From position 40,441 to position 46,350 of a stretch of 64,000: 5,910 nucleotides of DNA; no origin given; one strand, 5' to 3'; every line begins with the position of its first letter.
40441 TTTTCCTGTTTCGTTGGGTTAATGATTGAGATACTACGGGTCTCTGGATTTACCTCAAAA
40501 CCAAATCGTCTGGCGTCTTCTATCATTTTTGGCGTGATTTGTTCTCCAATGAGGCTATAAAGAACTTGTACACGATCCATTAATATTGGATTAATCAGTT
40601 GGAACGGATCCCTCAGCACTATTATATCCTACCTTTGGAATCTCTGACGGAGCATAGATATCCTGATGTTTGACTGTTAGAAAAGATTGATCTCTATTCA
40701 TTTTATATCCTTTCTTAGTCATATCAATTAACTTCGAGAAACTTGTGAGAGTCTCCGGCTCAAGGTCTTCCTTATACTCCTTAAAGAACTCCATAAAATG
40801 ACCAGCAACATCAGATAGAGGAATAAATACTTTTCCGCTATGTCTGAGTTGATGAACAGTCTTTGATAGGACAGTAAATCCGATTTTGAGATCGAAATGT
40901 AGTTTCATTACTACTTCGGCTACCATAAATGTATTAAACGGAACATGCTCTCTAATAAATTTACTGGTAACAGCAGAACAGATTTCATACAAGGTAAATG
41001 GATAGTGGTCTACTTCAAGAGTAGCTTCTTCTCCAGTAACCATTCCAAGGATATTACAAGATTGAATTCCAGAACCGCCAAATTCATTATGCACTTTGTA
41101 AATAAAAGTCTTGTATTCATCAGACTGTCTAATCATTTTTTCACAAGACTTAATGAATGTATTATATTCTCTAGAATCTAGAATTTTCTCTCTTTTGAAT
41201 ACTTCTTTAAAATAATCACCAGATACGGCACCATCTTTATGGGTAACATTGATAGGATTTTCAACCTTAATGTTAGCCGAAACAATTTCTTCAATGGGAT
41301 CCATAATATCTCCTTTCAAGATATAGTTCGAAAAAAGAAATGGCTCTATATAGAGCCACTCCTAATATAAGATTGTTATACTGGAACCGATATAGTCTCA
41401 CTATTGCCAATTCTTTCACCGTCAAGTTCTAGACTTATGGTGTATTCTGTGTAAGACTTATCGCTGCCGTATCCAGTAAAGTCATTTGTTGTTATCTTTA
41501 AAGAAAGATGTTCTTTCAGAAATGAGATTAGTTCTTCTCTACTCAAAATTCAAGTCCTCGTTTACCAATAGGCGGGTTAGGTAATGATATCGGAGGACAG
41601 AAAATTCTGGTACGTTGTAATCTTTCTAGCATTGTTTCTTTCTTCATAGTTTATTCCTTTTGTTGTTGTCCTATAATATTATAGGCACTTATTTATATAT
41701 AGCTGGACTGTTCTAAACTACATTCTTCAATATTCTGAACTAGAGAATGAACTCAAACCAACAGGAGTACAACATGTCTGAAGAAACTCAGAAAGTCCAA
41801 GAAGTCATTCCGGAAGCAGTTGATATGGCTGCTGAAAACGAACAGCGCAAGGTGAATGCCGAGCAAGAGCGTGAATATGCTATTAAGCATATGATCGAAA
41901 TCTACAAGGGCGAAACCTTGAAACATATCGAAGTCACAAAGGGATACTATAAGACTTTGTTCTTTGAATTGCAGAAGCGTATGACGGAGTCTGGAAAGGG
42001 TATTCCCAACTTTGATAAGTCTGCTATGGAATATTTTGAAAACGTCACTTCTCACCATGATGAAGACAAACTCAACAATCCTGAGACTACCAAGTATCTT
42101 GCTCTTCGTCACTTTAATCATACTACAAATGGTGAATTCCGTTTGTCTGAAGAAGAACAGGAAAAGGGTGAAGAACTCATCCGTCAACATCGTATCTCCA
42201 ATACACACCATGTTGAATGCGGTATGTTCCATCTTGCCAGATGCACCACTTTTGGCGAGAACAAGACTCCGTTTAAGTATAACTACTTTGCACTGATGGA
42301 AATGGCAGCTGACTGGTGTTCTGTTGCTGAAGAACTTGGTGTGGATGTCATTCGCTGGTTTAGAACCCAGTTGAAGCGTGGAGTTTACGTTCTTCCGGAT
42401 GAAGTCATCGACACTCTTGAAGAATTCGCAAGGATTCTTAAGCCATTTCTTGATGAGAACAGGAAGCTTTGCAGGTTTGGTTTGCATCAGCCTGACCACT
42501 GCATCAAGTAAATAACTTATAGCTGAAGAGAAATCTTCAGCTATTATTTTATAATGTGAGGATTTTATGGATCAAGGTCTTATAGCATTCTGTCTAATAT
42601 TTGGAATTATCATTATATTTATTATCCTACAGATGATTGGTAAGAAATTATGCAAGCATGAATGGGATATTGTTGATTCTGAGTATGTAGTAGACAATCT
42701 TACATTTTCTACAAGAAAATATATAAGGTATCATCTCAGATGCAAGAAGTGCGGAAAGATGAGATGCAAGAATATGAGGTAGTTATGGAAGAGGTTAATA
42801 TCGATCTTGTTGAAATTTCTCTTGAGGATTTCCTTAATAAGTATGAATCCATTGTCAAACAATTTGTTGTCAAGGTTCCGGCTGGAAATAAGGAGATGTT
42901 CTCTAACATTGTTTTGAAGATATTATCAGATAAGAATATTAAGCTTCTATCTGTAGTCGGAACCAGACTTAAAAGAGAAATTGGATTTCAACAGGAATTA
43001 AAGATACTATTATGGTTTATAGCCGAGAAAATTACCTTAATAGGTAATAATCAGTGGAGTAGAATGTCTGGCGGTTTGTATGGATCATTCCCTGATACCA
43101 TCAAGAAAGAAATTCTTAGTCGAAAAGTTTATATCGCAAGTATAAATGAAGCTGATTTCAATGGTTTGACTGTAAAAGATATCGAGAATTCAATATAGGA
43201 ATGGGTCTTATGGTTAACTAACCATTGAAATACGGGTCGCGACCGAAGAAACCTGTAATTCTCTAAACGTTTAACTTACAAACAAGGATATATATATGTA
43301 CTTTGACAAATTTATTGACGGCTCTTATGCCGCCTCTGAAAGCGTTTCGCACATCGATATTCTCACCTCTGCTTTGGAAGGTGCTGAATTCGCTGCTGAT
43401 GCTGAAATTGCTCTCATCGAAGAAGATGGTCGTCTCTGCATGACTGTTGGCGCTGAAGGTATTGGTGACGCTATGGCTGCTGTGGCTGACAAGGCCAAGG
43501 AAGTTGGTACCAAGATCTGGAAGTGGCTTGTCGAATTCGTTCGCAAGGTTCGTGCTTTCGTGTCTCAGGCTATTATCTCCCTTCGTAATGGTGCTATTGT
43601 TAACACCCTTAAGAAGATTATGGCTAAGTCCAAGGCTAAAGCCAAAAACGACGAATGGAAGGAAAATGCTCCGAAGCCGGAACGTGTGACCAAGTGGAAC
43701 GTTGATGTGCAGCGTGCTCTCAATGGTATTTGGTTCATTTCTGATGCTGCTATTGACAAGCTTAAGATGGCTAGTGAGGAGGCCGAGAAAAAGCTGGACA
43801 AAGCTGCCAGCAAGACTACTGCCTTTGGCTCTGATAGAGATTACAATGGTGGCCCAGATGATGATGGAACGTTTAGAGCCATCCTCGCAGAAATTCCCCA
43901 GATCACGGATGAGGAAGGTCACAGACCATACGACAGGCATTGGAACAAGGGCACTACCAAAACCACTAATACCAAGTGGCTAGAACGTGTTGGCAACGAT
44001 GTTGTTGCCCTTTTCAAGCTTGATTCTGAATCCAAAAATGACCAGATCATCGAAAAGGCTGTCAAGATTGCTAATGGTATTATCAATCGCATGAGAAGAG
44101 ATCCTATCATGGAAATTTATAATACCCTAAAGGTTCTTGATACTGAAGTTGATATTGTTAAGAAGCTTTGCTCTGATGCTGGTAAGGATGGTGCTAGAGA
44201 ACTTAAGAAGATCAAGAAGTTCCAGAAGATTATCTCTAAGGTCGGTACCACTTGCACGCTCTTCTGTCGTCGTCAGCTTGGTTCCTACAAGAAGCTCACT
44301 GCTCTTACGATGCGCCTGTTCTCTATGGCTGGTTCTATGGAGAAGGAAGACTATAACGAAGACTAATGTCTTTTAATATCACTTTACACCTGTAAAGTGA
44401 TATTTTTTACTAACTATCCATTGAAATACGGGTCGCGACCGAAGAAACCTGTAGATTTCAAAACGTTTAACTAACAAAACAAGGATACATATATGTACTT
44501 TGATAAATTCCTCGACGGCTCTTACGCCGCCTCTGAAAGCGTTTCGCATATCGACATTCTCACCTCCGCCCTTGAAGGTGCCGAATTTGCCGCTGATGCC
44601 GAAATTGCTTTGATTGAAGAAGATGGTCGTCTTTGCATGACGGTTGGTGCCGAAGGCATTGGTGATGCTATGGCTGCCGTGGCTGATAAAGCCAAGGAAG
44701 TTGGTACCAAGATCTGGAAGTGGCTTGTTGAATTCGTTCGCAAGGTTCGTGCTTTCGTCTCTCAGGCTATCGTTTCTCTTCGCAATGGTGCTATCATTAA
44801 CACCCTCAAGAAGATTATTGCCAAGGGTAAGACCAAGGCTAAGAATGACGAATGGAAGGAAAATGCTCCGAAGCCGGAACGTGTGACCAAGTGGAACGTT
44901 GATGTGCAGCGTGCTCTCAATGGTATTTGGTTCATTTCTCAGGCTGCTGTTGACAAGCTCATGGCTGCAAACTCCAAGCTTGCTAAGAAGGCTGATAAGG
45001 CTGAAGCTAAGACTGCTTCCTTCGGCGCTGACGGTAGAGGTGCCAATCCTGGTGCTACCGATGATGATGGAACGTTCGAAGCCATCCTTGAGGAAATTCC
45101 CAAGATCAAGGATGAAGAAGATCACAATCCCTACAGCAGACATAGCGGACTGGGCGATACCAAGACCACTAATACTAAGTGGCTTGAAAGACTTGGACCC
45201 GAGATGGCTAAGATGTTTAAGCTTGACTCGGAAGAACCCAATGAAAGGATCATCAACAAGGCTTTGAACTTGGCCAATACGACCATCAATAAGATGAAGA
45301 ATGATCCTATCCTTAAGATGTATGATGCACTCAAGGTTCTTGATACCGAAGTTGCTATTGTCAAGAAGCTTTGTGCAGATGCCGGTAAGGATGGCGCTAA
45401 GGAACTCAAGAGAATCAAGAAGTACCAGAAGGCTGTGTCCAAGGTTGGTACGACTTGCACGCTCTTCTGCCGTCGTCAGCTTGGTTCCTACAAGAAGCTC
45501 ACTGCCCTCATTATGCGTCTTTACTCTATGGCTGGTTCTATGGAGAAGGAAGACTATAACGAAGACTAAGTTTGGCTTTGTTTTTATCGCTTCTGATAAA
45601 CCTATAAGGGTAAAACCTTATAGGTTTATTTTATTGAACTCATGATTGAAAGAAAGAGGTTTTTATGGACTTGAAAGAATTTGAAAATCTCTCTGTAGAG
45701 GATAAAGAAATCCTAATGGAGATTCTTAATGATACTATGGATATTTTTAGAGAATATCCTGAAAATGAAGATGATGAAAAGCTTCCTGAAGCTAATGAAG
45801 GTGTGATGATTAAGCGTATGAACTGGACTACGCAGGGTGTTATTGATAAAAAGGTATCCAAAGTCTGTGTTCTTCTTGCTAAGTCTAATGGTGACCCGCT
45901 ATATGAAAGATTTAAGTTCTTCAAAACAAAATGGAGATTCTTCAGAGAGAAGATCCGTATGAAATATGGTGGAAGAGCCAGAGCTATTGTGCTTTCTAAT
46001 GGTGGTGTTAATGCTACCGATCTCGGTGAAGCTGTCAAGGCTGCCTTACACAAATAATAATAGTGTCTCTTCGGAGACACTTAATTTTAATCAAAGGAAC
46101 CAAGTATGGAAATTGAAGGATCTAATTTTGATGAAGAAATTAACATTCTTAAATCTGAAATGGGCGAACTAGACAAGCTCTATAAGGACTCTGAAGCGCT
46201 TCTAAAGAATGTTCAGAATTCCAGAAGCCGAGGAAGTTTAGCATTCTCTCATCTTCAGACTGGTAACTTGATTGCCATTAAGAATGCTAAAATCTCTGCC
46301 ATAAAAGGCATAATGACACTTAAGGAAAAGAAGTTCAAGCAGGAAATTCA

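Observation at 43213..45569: Tandem duplicated highly expressed gene with a conserved palindromic leader and a diversified middle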

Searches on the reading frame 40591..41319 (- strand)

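Call 5: search_protein_families(library=phrogs, proteins=[window:40591-41319:-], max_evalue=0.01)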
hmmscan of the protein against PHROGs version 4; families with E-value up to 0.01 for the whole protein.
window:40591-41319:- (242 aa): 1 family
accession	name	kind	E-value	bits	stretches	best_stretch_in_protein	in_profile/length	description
phrog_12252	-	unknown function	5.3e-49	167.5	1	13-214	11-209/223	-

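Call 6: search_protein_families(library=pfam, proteins=[window:40591-41319:-], max_evalue=0.01)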
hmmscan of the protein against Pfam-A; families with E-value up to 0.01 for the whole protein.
window:40591-41319:- (242 aa): 0 families

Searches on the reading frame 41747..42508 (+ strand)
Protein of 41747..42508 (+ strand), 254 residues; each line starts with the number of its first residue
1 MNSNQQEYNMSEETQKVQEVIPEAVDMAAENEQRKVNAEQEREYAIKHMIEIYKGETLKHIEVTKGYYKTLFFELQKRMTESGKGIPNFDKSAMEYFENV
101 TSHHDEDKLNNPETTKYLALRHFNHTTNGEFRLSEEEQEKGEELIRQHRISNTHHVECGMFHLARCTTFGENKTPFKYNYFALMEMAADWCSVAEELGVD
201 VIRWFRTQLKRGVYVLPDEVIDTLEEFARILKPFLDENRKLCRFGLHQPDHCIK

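Call 5: search_protein_families(library=phrogs, proteins=[window:41747-42508:+], max_evalue=0.01)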
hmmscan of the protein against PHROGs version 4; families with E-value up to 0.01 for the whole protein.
window:41747-42508:+ (254 aa): 0 families

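Call 6: search_protein_families(library=pfam, proteins=[window:41747-42508:+], max_evalue=0.01)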
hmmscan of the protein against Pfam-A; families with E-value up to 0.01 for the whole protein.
window:41747-42508:+ (254 aa): 1 family
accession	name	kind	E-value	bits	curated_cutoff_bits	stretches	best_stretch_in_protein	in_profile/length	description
PF18907.5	DUF5662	-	1.2e-08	35.2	27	1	54-209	6-137/156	Family of unknown function (DUF5662)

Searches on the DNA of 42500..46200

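Call 88: search_rna_families(source=window, start=42500, end=46200, threshold=evalue, max_evalue=1)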
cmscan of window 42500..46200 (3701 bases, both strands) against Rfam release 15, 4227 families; matches with E-value up to 1: 1.
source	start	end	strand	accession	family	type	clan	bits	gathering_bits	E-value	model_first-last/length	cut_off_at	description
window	42500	42554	+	RF02058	STnc400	Gene;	-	22.3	80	0.47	70-125/125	5'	Gammaproteobacterial sRNA STnc400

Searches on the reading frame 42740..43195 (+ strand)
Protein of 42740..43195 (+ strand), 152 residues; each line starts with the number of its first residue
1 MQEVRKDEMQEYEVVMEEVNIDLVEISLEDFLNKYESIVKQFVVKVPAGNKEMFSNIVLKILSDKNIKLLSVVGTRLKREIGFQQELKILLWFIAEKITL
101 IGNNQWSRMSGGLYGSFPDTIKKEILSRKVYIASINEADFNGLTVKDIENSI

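Call 5: search_protein_families(library=phrogs, proteins=[window:42740-43195:+], max_evalue=0.01)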
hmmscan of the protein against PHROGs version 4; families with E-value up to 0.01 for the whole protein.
window:42740-43195:+ (152 aa): 0 families

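Call 6: search_protein_families(library=pfam, proteins=[window:42740-43195:+], max_evalue=0.01)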
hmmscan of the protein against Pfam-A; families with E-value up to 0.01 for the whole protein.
window:42740-43195:+ (152 aa): 0 families

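Call 93: search_protein_families(library=ncbifam, proteins=[window:42740-43195:+], max_evalue=0.1)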
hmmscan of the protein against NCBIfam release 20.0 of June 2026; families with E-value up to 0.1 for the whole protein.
window:42740-43195:+ (152 aa): 1 family
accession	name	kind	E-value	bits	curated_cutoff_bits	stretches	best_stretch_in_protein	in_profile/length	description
TIGR04078.1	rSAM_yydG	equivalog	0.051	13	300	0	50-109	31-90/309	YydG family radical SAM peptide epimerase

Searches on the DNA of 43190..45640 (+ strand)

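Call 7: search_dna_similar(query=window:43190-45640:+, collection=phages, mode=near)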
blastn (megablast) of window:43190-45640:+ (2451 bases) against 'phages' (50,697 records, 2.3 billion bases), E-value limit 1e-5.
No match.
